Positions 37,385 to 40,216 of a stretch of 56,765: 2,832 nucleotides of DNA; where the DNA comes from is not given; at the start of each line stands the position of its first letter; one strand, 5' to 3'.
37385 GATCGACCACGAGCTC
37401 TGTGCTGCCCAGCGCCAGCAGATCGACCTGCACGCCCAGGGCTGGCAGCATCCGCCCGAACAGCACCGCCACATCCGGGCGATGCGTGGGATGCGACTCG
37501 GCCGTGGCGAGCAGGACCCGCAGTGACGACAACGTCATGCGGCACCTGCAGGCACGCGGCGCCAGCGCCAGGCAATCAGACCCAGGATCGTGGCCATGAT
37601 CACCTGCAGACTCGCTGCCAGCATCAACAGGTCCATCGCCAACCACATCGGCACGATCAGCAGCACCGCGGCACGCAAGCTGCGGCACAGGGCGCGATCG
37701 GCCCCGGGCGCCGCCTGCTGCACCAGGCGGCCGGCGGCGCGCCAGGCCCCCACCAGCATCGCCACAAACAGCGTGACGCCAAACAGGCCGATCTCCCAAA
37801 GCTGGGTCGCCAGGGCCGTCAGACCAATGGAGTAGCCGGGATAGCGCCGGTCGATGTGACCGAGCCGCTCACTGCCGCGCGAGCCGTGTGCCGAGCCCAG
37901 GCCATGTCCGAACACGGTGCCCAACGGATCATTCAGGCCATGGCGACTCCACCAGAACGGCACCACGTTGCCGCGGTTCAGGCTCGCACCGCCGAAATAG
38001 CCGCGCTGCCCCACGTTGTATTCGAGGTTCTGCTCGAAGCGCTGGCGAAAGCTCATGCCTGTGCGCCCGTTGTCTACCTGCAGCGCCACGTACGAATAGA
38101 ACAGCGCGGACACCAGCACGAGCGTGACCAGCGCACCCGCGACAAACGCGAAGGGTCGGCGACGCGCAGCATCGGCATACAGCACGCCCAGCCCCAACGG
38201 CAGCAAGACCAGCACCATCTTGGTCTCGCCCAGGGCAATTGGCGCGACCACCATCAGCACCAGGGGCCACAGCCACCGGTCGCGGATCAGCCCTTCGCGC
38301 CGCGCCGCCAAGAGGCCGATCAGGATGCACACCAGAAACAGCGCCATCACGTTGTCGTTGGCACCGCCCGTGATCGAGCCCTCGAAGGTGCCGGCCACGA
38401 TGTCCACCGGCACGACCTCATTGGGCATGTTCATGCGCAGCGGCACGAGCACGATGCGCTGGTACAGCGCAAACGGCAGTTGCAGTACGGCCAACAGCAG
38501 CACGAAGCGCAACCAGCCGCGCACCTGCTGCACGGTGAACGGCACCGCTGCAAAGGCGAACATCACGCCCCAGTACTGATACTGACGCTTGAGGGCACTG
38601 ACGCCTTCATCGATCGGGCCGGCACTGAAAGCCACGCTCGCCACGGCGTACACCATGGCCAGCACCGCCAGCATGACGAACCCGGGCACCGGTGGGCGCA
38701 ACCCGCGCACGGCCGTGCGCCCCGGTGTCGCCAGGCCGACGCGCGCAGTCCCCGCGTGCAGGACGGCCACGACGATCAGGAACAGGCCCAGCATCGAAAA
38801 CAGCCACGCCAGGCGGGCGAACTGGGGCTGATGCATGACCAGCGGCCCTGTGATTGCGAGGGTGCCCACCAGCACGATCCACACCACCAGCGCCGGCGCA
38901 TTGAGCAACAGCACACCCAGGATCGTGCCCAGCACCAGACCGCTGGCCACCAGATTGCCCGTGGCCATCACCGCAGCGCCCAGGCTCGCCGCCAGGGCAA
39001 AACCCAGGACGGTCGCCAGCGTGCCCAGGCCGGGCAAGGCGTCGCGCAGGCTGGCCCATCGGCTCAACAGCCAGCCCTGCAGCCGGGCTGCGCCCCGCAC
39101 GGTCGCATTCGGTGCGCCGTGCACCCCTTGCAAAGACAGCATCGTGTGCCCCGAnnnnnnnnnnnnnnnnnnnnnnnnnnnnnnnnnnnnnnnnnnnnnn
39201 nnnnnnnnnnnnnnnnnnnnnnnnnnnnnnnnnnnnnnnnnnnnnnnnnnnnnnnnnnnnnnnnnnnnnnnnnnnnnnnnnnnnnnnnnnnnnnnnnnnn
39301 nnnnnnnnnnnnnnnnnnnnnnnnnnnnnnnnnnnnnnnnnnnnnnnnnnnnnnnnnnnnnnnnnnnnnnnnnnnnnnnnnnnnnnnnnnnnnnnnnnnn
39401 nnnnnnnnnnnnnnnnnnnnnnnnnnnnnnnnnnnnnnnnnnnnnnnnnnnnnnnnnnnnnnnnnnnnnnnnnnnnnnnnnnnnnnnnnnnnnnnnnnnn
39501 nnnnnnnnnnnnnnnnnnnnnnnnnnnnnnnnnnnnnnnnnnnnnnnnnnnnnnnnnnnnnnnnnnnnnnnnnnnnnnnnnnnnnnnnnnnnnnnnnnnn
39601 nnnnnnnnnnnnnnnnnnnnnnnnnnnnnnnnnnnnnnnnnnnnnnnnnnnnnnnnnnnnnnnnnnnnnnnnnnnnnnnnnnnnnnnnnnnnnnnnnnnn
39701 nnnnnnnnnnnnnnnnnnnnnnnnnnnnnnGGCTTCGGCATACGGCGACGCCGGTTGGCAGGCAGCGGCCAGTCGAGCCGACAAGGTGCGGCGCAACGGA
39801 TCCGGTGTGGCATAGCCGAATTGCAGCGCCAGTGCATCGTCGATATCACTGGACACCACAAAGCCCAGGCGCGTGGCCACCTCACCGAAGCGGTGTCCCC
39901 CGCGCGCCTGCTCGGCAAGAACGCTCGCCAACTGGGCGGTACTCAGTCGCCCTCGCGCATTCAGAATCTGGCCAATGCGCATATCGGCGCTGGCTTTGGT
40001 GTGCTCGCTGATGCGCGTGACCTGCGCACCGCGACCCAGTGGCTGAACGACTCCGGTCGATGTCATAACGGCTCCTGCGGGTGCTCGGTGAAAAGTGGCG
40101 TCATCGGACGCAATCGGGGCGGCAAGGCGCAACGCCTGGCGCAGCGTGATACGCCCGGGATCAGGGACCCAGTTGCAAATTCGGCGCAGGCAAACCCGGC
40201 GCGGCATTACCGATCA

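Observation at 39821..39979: Wzx/Wzy-pathway BY-kinase-family ATPase carries a complete two-motif MshEN-type c-di-GMP-binding signature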

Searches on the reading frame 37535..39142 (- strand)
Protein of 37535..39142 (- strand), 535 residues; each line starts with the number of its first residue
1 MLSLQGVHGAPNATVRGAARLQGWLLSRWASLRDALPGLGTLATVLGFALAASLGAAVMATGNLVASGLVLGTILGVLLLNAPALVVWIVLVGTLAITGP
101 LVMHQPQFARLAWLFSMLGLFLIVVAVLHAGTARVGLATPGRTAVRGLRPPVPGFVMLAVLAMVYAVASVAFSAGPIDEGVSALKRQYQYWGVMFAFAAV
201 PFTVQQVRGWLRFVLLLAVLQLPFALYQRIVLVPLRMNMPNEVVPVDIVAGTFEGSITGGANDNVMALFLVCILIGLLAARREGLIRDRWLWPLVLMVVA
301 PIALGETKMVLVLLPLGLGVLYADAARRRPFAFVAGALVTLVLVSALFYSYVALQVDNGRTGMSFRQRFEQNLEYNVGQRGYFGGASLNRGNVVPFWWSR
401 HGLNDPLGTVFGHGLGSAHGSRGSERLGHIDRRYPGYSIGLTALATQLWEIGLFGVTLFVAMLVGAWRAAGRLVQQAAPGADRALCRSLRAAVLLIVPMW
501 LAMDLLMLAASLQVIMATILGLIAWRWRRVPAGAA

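Call 4: search_protein_families(library=ncbifam, proteins=[window:37535-39142:-], max_evalue=0.01)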
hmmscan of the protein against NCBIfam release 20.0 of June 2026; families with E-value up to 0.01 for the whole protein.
window:37535-39142:- (535 aa): 1 family
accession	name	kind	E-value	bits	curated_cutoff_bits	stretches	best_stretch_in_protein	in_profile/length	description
TIGR03818.1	MotA1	equivalog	0.00014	21.1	303.8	1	31-79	167-215/282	flagellar motor stator protein MotA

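Call 19: search_protein_families(library=pfam, proteins=[window:37538-39142:-], max_evalue=0.001)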
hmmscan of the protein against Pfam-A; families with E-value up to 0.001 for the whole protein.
window:37538-39142:- (535 aa): 0 families

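Call 69: search_protein_families(library=pfam, proteins=[window:37538-39142:-], max_evalue=1)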
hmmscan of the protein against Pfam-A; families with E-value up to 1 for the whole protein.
window:37538-39142:- (535 aa): 0 families
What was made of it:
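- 37535..39142 (-): Conserved multi-pass membrane protein of 535 aa, a putative Wzy-type polymerase (unverified). No Pfam or NCBIfam family was found (calls 4, 19, 69).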

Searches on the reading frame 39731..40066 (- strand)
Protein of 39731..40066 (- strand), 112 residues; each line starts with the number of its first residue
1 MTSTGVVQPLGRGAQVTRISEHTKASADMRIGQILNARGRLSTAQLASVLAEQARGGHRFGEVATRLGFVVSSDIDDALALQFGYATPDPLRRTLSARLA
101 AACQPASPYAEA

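Call 3: search_protein_families(library=pfam, proteins=[window:39755-40066:-], max_evalue=1)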
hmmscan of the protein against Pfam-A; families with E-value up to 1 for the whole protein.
window:39755-40066:- (104 aa): 0 families

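Call 23: search_solved_structures(query=window:39731-40066:-, max_evalue=10, show_alignments=4)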
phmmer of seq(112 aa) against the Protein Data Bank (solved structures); distinct sequences matched with E-value up to 10: 14.
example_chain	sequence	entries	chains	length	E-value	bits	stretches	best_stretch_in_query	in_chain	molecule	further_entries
6f8l_G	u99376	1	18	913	4e-06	30.4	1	26-82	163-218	Type IV pilus assembly protein PilF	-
5htl_A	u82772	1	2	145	0.0066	20.1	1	29-89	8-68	MSHA biogenesis protein MshE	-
8pfa_A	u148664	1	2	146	0.039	17.6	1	26-84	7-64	c-di-GMP binding domain of the ATPase enzyme PilF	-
3jc8_Ba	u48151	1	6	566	0.073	16.8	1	30-85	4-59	Type IV-A pilus assembly ATPase PilB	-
8pdk_A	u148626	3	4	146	0.1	16.3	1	26-84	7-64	c-di-GMP binding domain of the ATPase enzyme PilF | ATP-binding motif-containing protein pilF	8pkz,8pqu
9glg_A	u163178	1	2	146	0.16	15.7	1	26-71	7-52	ATP-binding motif-containing protein pilF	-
5zfr_A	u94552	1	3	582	0.16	15.7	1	29-86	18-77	Type IV pilus biogenesis ATPase PilB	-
6ejf_J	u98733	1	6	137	0.2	15.4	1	27-84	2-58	Type IV pilus assembly protein PilF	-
9gl5_A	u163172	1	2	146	0.28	14.9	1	26-84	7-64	ATP-binding motif-containing protein pilF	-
8pe0_A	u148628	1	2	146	0.38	14.5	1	26-84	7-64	c-di-GMP binding domain of the ATPase enzyme PilF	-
6ejf_G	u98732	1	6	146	0.43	14.3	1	31-90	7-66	Type IV pilus assembly protein PilF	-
6olj_C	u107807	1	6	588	0.44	14.3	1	29-86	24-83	Type IV pilus biogenesis ATPase PilB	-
5tsg_B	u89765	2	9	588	0.44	14.3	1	29-86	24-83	Type IV pilus biogenesis ATPase PilB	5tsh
6iu3_A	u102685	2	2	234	0.59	13.9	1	41-98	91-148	VIT1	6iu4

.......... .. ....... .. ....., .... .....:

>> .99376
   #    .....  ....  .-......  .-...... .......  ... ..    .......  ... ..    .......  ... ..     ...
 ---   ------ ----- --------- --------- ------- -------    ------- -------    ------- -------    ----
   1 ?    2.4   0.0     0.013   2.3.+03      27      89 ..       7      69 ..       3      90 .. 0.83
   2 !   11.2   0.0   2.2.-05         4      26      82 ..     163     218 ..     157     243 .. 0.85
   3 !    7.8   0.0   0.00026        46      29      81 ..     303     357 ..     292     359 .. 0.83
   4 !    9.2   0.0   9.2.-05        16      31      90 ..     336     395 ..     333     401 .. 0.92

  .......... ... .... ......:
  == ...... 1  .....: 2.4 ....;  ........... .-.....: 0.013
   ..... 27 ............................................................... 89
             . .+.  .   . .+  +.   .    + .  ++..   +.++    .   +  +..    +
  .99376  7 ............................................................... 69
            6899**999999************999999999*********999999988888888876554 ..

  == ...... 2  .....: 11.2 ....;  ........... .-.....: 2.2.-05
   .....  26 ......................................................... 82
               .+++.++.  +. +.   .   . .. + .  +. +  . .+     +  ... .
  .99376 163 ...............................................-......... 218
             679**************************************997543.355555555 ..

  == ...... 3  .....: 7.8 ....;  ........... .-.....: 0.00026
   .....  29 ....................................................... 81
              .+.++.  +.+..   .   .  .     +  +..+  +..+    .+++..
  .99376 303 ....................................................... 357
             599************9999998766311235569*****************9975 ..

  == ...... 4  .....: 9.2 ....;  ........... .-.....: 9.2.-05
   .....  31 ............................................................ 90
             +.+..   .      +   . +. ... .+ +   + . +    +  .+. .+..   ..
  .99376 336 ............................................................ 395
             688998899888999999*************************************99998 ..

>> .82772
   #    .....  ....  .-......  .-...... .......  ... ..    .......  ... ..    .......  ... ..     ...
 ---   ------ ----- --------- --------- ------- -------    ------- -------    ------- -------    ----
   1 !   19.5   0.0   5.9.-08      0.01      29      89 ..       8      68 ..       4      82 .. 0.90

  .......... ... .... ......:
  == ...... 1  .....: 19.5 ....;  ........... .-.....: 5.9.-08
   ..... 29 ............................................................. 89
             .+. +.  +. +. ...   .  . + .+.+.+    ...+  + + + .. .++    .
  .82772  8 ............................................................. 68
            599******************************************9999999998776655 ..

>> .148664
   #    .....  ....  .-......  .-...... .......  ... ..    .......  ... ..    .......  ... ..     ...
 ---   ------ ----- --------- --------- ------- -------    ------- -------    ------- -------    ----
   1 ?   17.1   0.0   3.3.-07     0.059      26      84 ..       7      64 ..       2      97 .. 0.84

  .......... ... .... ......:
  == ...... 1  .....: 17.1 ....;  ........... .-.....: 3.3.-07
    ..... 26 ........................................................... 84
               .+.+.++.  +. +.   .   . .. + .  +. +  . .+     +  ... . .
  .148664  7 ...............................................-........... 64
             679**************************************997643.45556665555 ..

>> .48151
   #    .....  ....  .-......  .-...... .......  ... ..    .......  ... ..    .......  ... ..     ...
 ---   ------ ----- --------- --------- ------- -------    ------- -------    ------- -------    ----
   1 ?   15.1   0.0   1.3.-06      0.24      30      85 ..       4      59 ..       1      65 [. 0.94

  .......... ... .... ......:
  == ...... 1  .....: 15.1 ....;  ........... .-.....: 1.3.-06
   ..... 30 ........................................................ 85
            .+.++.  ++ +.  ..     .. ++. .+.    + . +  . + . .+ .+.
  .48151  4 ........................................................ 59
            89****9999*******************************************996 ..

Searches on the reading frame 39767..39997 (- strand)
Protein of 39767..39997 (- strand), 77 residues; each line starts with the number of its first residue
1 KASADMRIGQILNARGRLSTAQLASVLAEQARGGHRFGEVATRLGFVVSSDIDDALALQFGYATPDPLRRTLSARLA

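Call 37: search_solved_structures(query=A2, max_evalue=1, show_alignments=3)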
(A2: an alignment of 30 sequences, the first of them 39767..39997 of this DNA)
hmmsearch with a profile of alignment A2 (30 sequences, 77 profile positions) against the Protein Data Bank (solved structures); distinct sequences matched with E-value up to 1: 15.
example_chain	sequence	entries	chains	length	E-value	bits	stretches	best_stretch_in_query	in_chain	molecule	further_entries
6f8l_G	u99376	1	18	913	2e-24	88.6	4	4-56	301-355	Type IV pilus assembly protein PilF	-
5zfr_A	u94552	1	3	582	1.6e-09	40.9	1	4-69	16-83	Type IV pilus biogenesis ATPase PilB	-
5htl_A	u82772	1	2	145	2.7e-09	40.1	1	5-66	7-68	MSHA biogenesis protein MshE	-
6olj_C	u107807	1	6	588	3.1e-09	39.9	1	4-71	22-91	Type IV pilus biogenesis ATPase PilB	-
5tsg_B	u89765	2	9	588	3.1e-09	39.9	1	4-71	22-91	Type IV pilus biogenesis ATPase PilB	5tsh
6ejf_G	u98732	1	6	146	4.1e-07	33.1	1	5-68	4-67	Type IV pilus assembly protein PilF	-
3jc8_Ba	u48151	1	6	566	1.1e-06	31.8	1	6-69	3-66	Type IV-A pilus assembly ATPase PilB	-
8pfa_A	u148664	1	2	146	4.6e-06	29.8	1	3-70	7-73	c-di-GMP binding domain of the ATPase enzyme PilF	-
8pdk_A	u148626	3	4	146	6.3e-06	29.3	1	3-70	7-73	c-di-GMP binding domain of the ATPase enzyme PilF | ATP-binding motif-containing protein pilF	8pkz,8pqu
6ejf_J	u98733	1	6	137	8.1e-06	29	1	4-70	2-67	Type IV pilus assembly protein PilF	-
8pe0_A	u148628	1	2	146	2.9e-05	27.2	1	3-70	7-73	c-di-GMP binding domain of the ATPase enzyme PilF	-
9g1w_A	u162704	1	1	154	3.4e-05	27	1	5-76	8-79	Type IV pilus assembly ATPase PilB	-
9glg_A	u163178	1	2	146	6.9e-05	26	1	3-68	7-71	ATP-binding motif-containing protein pilF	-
9gl5_A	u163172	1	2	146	0.0002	24.5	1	3-70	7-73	ATP-binding motif-containing protein pilF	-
4v4x_BK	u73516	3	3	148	0.99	12.7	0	23-65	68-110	50S ribosomal protein L9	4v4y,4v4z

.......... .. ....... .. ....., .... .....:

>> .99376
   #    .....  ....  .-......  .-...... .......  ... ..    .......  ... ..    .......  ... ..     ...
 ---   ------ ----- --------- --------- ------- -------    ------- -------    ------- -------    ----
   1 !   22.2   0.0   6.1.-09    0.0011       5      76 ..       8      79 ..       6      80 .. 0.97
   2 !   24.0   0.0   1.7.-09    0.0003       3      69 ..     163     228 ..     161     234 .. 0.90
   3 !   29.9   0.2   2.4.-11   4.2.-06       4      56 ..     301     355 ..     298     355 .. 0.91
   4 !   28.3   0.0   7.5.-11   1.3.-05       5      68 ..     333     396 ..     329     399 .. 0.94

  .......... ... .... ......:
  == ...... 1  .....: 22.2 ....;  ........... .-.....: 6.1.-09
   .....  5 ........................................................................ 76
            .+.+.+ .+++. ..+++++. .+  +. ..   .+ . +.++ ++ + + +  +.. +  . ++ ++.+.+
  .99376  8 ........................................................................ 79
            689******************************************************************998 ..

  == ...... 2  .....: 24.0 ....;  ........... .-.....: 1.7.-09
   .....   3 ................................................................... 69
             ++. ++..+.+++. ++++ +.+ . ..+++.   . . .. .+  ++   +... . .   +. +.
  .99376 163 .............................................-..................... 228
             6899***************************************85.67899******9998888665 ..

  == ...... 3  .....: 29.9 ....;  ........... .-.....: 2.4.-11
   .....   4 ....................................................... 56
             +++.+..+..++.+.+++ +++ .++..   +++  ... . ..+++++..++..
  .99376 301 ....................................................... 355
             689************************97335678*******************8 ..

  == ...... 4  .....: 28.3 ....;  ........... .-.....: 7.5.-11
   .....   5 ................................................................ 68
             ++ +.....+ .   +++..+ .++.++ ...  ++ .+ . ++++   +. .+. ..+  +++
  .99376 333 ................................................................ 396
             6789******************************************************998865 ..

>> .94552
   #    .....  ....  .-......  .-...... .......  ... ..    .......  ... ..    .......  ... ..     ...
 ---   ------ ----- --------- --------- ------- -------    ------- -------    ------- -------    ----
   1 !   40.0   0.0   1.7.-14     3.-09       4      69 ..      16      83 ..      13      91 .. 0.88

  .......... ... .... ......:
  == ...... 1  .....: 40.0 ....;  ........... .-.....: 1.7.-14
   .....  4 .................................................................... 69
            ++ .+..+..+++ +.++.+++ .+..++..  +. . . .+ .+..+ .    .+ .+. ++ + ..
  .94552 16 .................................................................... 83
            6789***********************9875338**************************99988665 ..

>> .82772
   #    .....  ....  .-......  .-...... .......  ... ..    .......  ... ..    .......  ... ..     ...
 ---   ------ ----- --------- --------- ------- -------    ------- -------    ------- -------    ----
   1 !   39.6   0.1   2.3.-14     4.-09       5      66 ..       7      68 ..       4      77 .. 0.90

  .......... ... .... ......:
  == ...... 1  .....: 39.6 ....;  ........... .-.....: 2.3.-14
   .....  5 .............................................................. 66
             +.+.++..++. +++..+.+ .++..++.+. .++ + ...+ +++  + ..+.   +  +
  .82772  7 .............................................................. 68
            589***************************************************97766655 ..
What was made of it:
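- The MshE alignment is ungapped and puts R30=R9 through Q82=Q61 (call 37). The profile scores 2.7e-9 to 2e-24 against MshE, PilB and PilF only (call 37).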

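Call 44: predict_structure(alignment_id=A2)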
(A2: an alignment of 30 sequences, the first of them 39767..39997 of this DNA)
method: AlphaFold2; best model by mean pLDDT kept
length: 77 residues; sequences in the alignment: 30
mean_pLDDT: 80.8   pTM: 0.63
mean pLDDT of the five models: 80.8, 80.2, 78.9, 78.1, 78.1
residues with pLDDT >= 90: 39; 70-90: 18; 50-70: 12; < 50: 8
segments of 3 or more residues with pLDDT < 50: 71-77
pLDDT, mean of each block of 10 residues (from residue 1): 76 93 92 88 94 89 57 47
secondary structure, 60 per line:
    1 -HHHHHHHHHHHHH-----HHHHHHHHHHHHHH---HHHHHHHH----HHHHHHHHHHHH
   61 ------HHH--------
elements in order: H2-14 H20-33 H37-44 H49-60

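Call 50: fold_search(model_id=the predicted structure, library=pdb)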
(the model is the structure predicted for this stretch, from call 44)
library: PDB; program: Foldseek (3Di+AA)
matches with E <= 10: 140; with E <= 0.001: 0
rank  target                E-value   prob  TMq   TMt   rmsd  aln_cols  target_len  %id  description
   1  5htl_B                1.6e-02  1.00  0.69  0.39   0.7        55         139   34  Structure of MshE with cdg (released 2016-10-05)
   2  5htl_A                7.3e-02  1.00  0.65  0.36   1.0        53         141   34  Structure of MshE with cdg (released 2016-10-05)
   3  8pfa_A                7.8e-02  1.00  0.68  0.38   0.7        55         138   33  X-ray structure of the Thermus thermophilus K167R mutant of the PilF-GSPIIB domain in the c-di-GMP bound state (released 2024-06-26)
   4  9gl5_A                9.9e-02  1.00  0.67  0.38   0.6        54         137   30  X-ray structure of the Thermus thermophilus Q190E mutant of the PilF-GSPIIB domain in the c-di-GMP bound state (released 2025-06-25)
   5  9g1w_MODEL_1_A        1.2e-01  1.00  0.64  0.34   1.9        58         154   26  NMR solution structure of the Thermus thermophilus PilF-GSPIIA domain (released 2025-05-21)
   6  9glg_B                2.5e-01  1.00  0.66  0.38   0.8        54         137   30  X-ray structure of the Thermus thermophilus Q218E mutant of the PilF-GSPIIB domain in the c-di-GMP bound state (released 2025-06-25)
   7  8pdk_A                3.0e-01  1.00  0.68  0.39   2.2        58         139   31  X-ray structure of the Thermus thermophilus PilF-GSPIIB domain in the c-di-GMP bound state (released 2024-06-26)
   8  7lkm_A                3.0e-01  1.00  0.61  0.34   1.6        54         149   20  The PilB(N-terminal_P70S mutant)-PilZ complex of the Type IV pilus from Xanthomonas citri (released 2021-08-11)
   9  7lkn_A                3.1e-01  1.00  0.62  0.34   1.6        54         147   20  The PilB(N-terminal_P70S mutant)-PilZ complex (SeMet) (released 2021-08-11)
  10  7lkm_B                3.1e-01  1.00  0.62  0.34   1.6        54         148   20  The PilB(N-terminal_P70S mutant)-PilZ complex of the Type IV pilus from Xanthomonas citri (released 2021-08-11)
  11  8pkz_MODEL_1_A        3.3e-01  1.00  0.67  0.36   2.0        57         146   32  NMR solution structure of PilF-GSPIIB in the c-di-GMP bound state (released 2024-07-10)
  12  9glg_A                3.6e-01  1.00  0.69  0.39   1.9        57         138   30  X-ray structure of the Thermus thermophilus Q218E mutant of the PilF-GSPIIB domain in the c-di-GMP bound state (released 2025-06-25)
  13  8pe0_A                3.8e-01  1.00  0.68  0.38   4.2        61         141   30  X-ray structure of the Thermus thermophilus K167L mutant of the PilF-GSPIIB domain in the c-di-GMP bound state (released 2024-06-26)
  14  7lko_A                3.8e-01  0.99  0.62  0.34   1.5        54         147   20  The PilB(N-terminal)-PilZ complex of the Type IV pilus from Xanthomonas citri (2.9 A) (released 2021-08-11)
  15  6ejf_G                4.3e-01  0.99  0.63  0.35   1.6        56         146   28  Thermus thermophilus PilF ATPase (apoprotein form) (released 2018-08-01)
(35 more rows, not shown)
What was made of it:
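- The top 17 Foldseek PDB hits are all MshEN/GSPII domains, led by 5HTL with c-di-GMP (0.7 A over 55 columns) and the PilF GSPII-B c-di-GMP complexes (call 50). The Foldseek list also includes the PilB(N)-PilZ complexes (call 50).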
